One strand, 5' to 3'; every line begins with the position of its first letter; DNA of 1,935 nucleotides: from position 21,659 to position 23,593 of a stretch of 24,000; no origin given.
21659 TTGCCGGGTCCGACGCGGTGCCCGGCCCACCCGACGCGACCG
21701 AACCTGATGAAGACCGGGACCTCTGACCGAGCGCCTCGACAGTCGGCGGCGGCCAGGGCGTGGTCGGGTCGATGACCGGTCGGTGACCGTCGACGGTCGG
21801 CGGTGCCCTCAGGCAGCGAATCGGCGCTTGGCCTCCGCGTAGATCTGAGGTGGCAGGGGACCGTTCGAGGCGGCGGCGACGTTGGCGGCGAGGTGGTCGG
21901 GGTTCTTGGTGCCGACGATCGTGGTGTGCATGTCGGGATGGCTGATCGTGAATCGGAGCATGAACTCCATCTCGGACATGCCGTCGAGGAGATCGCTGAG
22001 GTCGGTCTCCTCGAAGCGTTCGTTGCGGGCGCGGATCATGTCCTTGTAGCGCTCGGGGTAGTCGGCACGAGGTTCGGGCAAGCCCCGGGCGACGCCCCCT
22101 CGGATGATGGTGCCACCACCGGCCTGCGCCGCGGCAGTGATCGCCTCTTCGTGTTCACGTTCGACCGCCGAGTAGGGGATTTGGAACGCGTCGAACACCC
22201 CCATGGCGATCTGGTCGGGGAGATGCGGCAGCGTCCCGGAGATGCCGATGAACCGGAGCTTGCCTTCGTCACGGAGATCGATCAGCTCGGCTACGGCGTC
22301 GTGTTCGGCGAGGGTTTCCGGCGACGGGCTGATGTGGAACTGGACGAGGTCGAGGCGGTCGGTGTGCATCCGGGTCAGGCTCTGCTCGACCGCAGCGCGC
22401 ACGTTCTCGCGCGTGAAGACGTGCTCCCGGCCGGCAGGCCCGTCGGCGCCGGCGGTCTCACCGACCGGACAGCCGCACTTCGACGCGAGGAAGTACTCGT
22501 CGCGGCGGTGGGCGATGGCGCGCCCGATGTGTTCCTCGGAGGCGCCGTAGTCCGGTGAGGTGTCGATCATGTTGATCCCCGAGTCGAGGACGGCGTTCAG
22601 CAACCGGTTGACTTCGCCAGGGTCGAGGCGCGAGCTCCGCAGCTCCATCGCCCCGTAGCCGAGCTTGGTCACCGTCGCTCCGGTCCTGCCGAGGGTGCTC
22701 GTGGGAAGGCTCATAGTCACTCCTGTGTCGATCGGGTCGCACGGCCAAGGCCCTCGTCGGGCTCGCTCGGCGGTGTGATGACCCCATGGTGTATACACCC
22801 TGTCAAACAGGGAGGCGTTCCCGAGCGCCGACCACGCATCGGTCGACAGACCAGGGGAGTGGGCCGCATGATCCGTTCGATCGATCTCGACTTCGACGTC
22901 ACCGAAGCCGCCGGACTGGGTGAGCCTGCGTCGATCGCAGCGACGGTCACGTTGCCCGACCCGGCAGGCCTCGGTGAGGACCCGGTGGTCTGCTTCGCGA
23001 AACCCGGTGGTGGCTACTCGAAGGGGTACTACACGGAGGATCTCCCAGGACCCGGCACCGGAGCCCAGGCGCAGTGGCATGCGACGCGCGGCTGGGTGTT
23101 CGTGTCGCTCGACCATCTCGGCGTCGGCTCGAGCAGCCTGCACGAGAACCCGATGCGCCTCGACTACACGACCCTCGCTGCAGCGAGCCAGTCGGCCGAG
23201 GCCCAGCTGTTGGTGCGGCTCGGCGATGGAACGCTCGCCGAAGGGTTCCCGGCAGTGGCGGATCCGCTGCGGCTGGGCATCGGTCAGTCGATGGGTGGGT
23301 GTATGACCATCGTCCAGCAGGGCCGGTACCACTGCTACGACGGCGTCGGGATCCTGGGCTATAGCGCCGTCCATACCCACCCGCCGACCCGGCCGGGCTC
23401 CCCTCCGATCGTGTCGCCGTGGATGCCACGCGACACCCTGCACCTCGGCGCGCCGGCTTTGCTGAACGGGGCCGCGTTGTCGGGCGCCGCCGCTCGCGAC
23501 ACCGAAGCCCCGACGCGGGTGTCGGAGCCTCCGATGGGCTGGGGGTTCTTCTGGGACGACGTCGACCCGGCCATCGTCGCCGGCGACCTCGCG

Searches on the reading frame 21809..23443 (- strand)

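Call 42: search_protein_families(library=pfam, proteins=[window:21809-23443:-], max_evalue=0.001)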
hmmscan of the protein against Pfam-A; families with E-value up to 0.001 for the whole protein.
window:21809-23443:- (544 aa): 1 family
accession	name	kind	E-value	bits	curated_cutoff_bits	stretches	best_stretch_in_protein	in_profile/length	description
PF00248.27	Aldo_ket_red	-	8.2e-39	133.9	24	1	260-536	1-284/291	Aldo/keto reductase family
